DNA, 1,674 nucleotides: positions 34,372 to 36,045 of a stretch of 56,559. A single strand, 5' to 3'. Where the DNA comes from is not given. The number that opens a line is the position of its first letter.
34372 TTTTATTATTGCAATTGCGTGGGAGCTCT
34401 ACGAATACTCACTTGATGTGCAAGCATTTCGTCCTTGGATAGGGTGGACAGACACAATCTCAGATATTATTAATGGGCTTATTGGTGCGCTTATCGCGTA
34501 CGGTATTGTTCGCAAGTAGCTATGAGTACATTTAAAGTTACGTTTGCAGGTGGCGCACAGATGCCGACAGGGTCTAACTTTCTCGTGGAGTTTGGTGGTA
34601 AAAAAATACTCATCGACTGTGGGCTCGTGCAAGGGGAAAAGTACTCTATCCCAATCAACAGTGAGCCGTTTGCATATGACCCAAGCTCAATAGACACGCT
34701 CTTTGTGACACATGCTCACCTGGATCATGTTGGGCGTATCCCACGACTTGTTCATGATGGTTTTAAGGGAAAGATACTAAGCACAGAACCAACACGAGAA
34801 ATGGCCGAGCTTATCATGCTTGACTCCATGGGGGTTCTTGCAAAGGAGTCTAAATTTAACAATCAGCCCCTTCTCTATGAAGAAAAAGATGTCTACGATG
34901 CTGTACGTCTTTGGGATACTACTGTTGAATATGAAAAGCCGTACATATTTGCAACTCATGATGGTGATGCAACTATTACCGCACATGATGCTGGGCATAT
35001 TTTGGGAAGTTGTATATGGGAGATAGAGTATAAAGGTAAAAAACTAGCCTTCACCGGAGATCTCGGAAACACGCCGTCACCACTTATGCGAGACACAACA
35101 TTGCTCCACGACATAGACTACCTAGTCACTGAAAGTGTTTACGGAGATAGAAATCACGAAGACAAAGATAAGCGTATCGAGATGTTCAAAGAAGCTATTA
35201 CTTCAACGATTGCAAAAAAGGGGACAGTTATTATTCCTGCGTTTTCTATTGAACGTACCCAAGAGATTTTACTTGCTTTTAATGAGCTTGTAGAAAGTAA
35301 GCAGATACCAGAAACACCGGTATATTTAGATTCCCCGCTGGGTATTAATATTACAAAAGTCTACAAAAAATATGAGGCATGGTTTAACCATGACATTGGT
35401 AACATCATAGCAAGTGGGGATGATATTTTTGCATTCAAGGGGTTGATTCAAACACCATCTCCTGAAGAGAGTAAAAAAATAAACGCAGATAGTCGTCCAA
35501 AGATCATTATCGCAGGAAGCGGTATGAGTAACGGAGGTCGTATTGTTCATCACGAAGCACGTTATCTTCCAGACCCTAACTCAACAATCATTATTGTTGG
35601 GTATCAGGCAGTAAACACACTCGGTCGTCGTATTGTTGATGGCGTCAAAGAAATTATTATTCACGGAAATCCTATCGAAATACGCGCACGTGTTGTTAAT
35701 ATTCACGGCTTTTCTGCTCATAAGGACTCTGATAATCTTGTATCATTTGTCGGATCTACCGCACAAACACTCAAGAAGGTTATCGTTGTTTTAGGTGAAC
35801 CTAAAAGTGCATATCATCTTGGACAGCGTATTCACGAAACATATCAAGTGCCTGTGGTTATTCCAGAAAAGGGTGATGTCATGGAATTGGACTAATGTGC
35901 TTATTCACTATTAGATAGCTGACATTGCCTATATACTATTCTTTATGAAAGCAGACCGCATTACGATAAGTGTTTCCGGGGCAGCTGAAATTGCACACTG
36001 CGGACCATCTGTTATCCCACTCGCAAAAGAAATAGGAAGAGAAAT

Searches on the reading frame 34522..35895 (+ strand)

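Call 71: search_protein_families(library=pfam, proteins=[window:34522-35895:+], max_evalue=0.00001)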
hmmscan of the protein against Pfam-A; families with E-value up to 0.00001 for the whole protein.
window:34522-35895:+ (457 aa): 5 families
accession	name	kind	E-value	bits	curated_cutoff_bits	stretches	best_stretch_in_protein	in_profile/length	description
PF10996.14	Beta-Casp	-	1.2e-36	126.3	27.7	1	246-371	1-120/120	Beta-Casp domain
PF16661.11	Lactamase_B_6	-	9.2e-16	58.2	27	1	21-180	1-161/193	Metallo-beta-lactamase superfamily domain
PF00753.33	Lactamase_B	-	8.1e-14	52.4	22.7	1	18-203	7-162/196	Metallo-beta-lactamase superfamily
PF07521.17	RMMBL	-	4.1e-11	43.1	21.6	1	385-448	2-63/63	Zn-dependent metallo-hydrolase RNA specificity domain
PF12706.13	Lactamase_B_2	-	9.2e-09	35.6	27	1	28-211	2-171/200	Beta-lactamase superfamily domain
